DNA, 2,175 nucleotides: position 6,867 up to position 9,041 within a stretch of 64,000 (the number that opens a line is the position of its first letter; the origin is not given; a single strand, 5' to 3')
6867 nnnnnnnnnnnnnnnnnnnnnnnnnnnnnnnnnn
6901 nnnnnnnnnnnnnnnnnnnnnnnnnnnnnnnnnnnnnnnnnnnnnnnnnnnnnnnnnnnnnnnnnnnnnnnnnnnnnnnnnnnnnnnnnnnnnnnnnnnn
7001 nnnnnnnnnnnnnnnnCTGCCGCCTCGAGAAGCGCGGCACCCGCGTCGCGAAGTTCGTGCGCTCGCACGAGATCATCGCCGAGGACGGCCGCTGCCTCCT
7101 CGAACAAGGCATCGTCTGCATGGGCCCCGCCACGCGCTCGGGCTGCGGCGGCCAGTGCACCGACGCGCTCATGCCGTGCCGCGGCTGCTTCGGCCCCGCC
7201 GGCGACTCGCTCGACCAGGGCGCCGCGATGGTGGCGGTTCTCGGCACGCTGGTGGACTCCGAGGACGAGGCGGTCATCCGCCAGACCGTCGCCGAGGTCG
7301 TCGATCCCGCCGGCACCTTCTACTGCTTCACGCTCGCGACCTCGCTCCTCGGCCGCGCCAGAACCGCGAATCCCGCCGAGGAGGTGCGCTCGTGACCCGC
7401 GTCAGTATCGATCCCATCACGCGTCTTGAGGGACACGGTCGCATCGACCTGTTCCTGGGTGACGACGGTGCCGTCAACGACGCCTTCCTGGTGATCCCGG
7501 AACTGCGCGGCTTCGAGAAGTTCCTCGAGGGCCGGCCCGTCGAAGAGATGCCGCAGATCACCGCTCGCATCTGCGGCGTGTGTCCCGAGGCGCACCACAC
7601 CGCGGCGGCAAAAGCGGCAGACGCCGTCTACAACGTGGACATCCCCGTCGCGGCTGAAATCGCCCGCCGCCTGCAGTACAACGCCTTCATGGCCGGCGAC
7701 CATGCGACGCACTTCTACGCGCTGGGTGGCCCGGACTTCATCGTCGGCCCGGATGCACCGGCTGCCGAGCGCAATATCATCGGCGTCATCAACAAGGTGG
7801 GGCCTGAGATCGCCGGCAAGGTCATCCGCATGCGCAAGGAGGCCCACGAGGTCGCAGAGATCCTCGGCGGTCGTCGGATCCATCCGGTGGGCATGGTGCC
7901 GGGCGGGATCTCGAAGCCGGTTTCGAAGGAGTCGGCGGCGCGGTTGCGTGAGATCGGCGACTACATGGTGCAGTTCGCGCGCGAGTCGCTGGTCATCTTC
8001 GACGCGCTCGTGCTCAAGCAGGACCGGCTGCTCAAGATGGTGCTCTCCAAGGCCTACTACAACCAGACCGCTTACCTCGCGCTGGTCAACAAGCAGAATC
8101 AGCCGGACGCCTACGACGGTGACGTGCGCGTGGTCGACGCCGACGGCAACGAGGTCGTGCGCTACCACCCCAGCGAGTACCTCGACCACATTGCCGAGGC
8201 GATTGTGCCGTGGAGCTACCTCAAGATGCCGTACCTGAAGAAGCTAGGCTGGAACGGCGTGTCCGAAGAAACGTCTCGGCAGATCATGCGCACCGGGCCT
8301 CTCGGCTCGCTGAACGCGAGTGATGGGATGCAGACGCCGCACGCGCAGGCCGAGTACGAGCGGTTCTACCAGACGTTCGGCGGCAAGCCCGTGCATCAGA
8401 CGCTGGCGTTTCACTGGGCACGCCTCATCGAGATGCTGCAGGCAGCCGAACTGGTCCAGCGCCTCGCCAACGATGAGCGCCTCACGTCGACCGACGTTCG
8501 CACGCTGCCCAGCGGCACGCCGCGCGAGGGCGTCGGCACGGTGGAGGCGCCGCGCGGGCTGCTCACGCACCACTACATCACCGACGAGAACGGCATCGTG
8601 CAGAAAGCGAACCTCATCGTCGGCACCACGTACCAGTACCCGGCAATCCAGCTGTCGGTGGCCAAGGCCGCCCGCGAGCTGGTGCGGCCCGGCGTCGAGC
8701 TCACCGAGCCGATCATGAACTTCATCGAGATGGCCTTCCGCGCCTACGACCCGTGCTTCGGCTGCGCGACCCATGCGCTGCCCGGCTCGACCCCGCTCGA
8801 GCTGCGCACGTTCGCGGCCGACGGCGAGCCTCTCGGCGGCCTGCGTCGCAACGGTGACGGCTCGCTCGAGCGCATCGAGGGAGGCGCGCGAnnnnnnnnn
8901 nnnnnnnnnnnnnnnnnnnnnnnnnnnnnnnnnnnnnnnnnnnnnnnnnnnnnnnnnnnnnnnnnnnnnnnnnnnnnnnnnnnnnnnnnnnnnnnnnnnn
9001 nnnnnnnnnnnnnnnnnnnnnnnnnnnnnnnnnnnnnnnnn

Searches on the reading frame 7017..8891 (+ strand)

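Call 13: search_protein_families(library=pfam, proteins=[window:7017-8891:+], max_evalue=0.001)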
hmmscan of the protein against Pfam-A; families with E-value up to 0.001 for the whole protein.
window:7017-8891:+ (625 aa): 1 family
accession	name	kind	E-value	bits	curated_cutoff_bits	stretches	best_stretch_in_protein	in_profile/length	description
PF00374.24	NiFeSe_Hases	-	1.8e-35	123.3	25.8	2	164-242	1-79/508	Nickel-dependent hydrogenase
